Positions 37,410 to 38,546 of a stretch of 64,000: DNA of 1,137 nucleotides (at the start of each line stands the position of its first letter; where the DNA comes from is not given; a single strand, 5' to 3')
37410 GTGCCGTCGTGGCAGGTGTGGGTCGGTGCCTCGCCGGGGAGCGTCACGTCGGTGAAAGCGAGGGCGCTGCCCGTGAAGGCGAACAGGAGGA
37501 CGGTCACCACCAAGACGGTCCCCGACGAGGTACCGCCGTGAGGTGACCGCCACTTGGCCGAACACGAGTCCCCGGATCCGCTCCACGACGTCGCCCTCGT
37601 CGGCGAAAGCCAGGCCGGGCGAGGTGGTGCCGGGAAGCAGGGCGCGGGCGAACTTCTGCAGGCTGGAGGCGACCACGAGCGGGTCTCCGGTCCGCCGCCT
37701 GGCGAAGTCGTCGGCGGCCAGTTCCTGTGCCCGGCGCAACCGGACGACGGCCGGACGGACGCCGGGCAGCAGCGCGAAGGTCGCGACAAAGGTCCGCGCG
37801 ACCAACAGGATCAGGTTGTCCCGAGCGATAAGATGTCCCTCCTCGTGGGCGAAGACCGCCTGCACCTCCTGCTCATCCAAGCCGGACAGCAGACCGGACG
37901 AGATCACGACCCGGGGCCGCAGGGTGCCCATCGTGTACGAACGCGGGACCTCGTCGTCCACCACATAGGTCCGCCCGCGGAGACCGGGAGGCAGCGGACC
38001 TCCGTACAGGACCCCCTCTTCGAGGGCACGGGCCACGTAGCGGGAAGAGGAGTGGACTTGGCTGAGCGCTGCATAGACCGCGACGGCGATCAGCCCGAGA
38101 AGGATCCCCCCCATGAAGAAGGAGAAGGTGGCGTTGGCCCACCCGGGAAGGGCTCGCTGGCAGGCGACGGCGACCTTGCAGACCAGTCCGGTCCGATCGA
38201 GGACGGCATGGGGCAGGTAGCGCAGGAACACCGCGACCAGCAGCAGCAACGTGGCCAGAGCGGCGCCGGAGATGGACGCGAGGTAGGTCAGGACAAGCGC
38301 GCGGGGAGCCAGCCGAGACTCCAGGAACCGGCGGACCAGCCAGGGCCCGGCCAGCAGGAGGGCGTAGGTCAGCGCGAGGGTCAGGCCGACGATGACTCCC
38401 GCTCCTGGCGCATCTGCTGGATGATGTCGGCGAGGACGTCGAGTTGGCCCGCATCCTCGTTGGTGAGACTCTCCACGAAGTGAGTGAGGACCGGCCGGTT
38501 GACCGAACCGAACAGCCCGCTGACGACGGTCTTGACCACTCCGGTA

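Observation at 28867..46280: Five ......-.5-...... dyads define a putative BlaI/M56 regulon covering cytochrome c maturation, the ABC/Sec-thioredoxin operon and a two-component system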

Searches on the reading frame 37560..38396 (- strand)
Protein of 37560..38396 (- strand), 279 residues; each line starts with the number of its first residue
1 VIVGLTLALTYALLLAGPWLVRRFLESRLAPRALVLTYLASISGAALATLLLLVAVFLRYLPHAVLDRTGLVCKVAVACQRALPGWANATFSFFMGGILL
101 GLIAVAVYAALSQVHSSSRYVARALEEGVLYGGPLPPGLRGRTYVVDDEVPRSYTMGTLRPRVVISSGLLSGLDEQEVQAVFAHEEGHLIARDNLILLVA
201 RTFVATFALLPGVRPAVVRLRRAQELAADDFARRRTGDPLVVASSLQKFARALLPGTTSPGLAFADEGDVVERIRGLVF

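Call 76: search_protein_representatives(protein=window:37560-38396:-)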
Query: 279 residues. Proteins with E-value up to 0.001 (for the whole library): 8926; up to 1e-10: 348; up to 1e-30: 11. The best 150 are listed.
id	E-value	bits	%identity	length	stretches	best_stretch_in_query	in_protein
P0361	6.4e-144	494.7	86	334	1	9-279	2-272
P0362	4.0e-72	259.3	54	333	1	21-278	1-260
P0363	6.7e-70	252.0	54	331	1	20-278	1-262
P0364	1.6e-59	218.0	54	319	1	44-278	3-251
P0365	8.4e-54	199.3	50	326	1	37-278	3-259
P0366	9.6e-52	192.5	47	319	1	31-277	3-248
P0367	7.3e-45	170.0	42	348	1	7-275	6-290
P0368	4.4e-36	141.2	60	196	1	151-279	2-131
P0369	1.9e-34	135.8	41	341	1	5-277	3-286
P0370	4.8e-32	128.0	38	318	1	20-277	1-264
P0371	2.9e-31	125.4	37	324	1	14-256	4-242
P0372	1.1e-30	123.5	40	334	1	20-263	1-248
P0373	6.1e-30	121.1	40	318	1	17-277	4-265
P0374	4.4e-29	118.3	39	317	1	15-279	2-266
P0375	4.9e-29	118.1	38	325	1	21-257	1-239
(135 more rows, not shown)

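Call 98: search_protein_families(library=ncbifam, proteins=[window:37560-38396:-], max_evalue=0.001)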
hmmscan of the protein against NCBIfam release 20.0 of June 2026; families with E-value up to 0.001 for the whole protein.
window:37560-38396:- (279 aa): 8 families
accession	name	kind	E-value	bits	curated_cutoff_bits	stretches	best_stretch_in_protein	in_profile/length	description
NF002826.0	PRK03001.1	equivalog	3.1e-10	39.7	369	1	142-209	87-156/285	zinc metalloprotease HtpX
NF002363.0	PRK01345.1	equivalog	3.6e-10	39.5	422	1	141-208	85-154/318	zinc metalloprotease HtpX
NF002669.0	PRK02391.1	equivalog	4.7e-08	32.5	341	1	145-209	99-164/298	zinc metalloprotease HtpX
NF002839.0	PRK03072.1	equivalog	1.5e-07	30.8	412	1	142-205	91-156/291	zinc metalloprotease HtpX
NF003425.0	PRK04897.1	equivalog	1e-06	28.2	355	1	142-214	99-173/298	zinc metalloprotease HtpX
NF003965.0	PRK05457.1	equivalog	2.3e-05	23.9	245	1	163-209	119-165/285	protease HtpX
NF002322.0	PRK01265.1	equivalog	0.00015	21.4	275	1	143-199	103-161/325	zinc metalloprotease HtpX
NF002775.0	PRK02870.1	equivalog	0.00032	20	285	1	163-198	158-193/338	zinc metalloprotease HtpX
